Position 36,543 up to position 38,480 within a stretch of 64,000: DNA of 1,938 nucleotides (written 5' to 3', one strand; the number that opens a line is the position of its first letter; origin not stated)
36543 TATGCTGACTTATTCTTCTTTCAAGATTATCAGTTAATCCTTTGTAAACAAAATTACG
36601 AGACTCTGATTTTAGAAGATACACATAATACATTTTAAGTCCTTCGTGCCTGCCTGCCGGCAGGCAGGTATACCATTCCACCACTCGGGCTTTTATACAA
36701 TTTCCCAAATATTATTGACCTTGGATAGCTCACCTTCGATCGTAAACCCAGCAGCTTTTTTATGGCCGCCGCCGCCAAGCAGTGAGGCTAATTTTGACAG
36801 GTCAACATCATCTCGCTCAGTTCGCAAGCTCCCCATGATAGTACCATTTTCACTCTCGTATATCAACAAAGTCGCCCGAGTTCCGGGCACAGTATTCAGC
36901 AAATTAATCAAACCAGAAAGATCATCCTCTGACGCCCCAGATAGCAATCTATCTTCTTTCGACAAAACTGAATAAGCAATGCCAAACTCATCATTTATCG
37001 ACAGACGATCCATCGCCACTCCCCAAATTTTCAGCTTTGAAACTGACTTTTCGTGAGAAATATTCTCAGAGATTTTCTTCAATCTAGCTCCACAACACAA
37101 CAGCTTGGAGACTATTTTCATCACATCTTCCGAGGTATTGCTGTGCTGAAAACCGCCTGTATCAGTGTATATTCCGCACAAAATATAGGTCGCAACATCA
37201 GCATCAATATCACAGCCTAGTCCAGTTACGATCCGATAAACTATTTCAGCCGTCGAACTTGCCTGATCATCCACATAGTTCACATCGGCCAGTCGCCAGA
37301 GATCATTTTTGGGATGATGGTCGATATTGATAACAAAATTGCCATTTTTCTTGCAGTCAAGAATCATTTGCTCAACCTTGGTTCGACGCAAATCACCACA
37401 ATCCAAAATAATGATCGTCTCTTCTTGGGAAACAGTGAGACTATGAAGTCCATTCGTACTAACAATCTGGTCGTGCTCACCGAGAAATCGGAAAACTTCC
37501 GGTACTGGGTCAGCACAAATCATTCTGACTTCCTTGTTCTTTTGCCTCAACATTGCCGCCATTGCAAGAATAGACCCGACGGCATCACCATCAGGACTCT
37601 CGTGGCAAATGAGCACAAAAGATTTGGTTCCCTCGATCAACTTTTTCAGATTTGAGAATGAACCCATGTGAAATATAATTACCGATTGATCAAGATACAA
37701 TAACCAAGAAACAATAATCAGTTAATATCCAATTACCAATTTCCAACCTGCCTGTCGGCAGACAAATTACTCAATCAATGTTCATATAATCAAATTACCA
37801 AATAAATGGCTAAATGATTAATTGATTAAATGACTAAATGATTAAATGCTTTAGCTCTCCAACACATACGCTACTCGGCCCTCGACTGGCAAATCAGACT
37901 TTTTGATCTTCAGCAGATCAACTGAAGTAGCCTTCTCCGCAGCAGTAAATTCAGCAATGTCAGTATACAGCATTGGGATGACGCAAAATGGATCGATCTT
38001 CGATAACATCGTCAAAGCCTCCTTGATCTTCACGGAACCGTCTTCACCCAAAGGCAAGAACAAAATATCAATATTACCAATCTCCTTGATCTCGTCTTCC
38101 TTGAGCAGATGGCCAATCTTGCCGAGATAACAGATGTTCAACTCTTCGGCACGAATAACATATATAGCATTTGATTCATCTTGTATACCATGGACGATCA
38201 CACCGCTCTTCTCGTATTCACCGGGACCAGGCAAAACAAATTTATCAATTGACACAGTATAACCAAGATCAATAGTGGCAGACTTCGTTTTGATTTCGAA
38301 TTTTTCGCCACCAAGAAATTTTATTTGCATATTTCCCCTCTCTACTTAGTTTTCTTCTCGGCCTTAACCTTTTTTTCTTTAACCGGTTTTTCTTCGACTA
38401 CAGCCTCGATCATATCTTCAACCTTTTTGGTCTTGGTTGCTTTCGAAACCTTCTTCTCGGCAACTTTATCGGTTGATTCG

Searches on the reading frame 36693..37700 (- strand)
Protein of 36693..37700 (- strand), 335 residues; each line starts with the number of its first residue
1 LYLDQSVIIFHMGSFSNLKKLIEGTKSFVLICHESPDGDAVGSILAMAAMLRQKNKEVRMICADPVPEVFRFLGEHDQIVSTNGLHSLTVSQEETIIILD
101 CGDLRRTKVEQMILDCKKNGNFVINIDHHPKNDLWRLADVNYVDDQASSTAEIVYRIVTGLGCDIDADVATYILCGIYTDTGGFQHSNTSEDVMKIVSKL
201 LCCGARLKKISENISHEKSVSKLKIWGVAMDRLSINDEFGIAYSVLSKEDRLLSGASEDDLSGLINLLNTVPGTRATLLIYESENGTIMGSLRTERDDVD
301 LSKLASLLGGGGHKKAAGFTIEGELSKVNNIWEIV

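Call 16: search_protein_families(library=ncbifam, proteins=[window:36693-37700:-])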
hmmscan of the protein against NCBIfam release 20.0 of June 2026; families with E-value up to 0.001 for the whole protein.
window:36693-37700:- (335 aa): 10 families
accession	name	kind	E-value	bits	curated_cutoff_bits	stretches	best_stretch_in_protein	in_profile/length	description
NF053633.1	OlncasPapPhNrnA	equivalog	2.5e-34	118.7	350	1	12-329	3-305/317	bifunctional oligoribonuclease/PAP phosphatase NrnA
NF003877.0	PRK05427.1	equivalog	2.1e-11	43.8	283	1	28-200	4-168/308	manganese-dependent inorganic pyrophosphatase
NF041569.1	A-tRNAntase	equivalog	7.9e-11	40.9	1440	1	58-322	28-286/880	A-adding tRNA nucleotidyltransferase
NF011110.0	PRK14538.1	equivalog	1.7e-10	39.7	707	1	18-324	360-665/838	putative bifunctional signaling protein/50S ribosomal protein L9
NF011442.0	PRK14869.1-4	equivalog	3.8e-09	35.5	400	1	124-200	329-405/543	putative manganese-dependent inorganic diphosphatase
TIGR00644.1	recJ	equivalog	9e-06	24.2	396.9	0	277-324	358-409/546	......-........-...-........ exonuclease RecJ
NF011449.0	PRK14869.2-5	equivalog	3.3e-05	23.1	411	0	122-200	229-307/451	putative manganese-dependent inorganic diphosphatase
NF011443.0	PRK14869.1-5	equivalog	5.3e-05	21.8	335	0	125-190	331-395/546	putative manganese-dependent inorganic diphosphatase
NF011440.0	PRK14869.1-2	equivalog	5.8e-05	21.9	746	0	123-195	323-395/541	putative manganese-dependent inorganic diphosphatase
NF011445.0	PRK14869.2-1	equivalog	7.5e-05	21.3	483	0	126-199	333-406/548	putative manganese-dependent inorganic diphosphatase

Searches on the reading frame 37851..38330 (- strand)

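Call 16: search_protein_families(library=ncbifam, proteins=[window:37851-38330:-])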
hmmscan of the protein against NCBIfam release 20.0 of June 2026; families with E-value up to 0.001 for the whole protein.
window:37851-38330:- (159 aa): 1 family
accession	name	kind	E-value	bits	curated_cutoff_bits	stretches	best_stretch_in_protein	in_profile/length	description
NF001911.0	PRK00685.1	equivalog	6.6e-05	22.5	144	1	57-123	129-195/228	metal-dependent hydrolase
